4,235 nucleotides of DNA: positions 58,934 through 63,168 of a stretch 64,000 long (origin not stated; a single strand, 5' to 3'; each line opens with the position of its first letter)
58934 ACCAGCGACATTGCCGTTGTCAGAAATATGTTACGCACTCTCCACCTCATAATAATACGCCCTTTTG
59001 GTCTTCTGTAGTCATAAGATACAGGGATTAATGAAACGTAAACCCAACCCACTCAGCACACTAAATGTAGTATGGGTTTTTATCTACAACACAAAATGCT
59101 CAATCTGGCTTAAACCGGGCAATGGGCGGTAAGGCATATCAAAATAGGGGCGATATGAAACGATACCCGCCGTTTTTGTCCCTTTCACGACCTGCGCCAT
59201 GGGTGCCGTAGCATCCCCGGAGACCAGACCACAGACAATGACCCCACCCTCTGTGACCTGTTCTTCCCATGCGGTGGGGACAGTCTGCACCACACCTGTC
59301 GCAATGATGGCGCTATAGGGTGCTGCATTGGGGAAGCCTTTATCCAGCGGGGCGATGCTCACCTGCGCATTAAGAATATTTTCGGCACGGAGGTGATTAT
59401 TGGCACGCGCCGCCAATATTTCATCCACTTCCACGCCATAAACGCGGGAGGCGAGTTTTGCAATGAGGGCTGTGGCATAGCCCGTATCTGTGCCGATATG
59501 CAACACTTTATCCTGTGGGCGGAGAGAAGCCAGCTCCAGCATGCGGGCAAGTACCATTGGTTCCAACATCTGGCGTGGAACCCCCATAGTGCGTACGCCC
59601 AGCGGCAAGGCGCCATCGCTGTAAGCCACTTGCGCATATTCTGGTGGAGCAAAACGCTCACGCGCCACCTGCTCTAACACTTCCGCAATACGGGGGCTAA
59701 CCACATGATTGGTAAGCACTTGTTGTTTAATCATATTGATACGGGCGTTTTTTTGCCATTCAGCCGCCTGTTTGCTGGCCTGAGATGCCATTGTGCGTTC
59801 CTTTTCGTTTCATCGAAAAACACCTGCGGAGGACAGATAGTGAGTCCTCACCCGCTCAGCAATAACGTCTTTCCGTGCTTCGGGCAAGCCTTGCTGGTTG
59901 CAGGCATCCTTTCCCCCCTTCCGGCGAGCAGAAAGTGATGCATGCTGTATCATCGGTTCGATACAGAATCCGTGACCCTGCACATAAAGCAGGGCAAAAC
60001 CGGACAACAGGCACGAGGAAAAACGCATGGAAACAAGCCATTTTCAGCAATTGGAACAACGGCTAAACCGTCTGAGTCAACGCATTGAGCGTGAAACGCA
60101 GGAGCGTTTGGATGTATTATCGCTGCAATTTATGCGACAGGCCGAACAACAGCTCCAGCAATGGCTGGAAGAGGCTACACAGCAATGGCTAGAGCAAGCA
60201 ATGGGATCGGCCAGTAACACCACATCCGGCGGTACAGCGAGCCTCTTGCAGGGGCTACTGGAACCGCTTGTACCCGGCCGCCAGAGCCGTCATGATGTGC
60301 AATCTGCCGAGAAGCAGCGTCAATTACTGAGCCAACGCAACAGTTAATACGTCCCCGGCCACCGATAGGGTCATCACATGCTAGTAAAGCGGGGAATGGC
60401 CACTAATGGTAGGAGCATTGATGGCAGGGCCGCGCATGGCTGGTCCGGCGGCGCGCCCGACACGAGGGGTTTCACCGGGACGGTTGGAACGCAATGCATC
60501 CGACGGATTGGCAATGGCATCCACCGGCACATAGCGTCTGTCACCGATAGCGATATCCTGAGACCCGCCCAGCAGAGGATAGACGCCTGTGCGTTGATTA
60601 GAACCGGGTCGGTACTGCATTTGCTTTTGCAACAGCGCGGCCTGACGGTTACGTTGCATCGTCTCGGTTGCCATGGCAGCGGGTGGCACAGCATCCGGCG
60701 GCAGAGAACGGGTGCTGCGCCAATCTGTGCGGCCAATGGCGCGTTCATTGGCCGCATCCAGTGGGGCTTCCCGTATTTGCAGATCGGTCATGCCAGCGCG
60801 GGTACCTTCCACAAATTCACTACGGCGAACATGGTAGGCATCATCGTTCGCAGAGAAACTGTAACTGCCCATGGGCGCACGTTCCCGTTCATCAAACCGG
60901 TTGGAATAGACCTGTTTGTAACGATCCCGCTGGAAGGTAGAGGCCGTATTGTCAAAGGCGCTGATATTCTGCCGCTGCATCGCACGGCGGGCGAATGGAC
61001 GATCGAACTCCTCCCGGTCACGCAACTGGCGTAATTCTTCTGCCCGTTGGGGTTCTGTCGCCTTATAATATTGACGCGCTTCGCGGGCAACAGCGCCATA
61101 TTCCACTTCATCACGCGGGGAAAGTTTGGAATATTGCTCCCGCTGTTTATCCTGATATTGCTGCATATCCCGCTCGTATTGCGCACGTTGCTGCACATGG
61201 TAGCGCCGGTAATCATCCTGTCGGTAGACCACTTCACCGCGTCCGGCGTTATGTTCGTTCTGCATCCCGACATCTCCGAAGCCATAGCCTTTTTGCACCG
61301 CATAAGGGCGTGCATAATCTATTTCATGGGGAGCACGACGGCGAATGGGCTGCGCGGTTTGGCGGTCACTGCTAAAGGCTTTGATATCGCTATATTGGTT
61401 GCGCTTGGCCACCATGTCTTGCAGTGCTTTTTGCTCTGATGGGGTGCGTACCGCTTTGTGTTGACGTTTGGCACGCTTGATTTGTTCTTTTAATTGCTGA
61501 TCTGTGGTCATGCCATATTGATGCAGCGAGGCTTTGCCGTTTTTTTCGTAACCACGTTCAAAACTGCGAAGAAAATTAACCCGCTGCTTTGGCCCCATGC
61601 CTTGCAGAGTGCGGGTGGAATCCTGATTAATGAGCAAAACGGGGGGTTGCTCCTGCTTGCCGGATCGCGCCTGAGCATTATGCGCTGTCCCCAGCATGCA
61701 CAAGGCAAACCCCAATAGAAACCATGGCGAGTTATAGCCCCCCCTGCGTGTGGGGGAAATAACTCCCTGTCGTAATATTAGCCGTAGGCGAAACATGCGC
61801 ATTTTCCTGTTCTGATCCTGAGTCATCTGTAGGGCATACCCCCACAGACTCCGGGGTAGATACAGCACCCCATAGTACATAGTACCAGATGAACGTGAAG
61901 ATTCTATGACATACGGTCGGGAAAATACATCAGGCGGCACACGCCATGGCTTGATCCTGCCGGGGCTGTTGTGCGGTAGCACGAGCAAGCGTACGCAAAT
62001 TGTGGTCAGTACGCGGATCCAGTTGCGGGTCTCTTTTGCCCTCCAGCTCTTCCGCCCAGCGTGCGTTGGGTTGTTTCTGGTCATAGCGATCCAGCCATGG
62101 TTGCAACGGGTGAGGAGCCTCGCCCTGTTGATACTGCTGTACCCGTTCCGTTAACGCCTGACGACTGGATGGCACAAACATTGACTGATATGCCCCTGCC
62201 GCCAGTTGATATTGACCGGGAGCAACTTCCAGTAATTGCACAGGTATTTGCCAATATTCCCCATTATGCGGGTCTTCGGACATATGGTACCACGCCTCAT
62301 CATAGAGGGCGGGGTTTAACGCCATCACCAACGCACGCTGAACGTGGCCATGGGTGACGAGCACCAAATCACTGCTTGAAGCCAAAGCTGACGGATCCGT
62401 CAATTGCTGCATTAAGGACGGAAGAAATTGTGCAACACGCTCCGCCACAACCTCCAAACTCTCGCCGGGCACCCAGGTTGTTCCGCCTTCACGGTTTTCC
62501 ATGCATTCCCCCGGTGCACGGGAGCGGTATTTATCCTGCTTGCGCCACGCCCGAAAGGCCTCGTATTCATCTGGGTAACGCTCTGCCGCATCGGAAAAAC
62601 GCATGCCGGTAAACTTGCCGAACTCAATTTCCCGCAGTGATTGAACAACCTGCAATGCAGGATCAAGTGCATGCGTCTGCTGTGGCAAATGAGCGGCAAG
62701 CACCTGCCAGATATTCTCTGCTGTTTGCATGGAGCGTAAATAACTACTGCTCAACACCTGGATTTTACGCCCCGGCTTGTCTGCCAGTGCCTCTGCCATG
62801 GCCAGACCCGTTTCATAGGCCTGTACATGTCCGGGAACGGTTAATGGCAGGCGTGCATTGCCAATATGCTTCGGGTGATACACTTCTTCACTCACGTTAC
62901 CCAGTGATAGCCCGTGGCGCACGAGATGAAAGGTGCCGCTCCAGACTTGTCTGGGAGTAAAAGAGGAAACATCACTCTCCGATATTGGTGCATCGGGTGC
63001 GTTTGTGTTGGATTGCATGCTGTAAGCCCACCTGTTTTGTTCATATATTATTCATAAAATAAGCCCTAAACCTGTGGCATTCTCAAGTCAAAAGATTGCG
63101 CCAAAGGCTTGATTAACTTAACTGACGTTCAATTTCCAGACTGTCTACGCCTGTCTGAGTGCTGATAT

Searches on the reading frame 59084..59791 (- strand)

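Call 65: search_protein_families(library=pfam, proteins=[window:59084-59791:-], max_evalue=0.001)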
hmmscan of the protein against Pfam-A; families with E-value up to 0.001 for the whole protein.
window:59084-59791:- (235 aa): 4 families
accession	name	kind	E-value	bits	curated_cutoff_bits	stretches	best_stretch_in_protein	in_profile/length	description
PF01135.25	PCMT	-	8.2e-32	111.1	20.3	1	20-204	6-187/210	Protein-L-isoaspartate(D-aspartate) O-methyltransferase (PCMT)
PF00398.26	RrnaAD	-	9.7e-06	25.3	24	1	78-138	16-77/263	Ribosomal RNA adenine dimethylase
PF08242.18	Methyltransf_12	-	2.5e-05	25.3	30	1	97-173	1-80/98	Methyltransferase domain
PF13649.12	Methyltransf_25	-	5.3e-05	24.3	27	1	96-173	1-79/97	Methyltransferase domain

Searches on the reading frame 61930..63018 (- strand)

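Call 66: search_protein_families(library=pfam, proteins=[window:61930-63018:-], max_evalue=0.001)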
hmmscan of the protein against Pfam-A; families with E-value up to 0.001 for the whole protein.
window:61930-63018:- (362 aa): 1 family
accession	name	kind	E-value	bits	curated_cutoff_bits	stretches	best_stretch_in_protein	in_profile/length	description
PF00300.27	His_Phos_1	-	5.1e-20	72.4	21.7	1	31-243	2-167/194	Histidine phosphatase superfamily (branch 1)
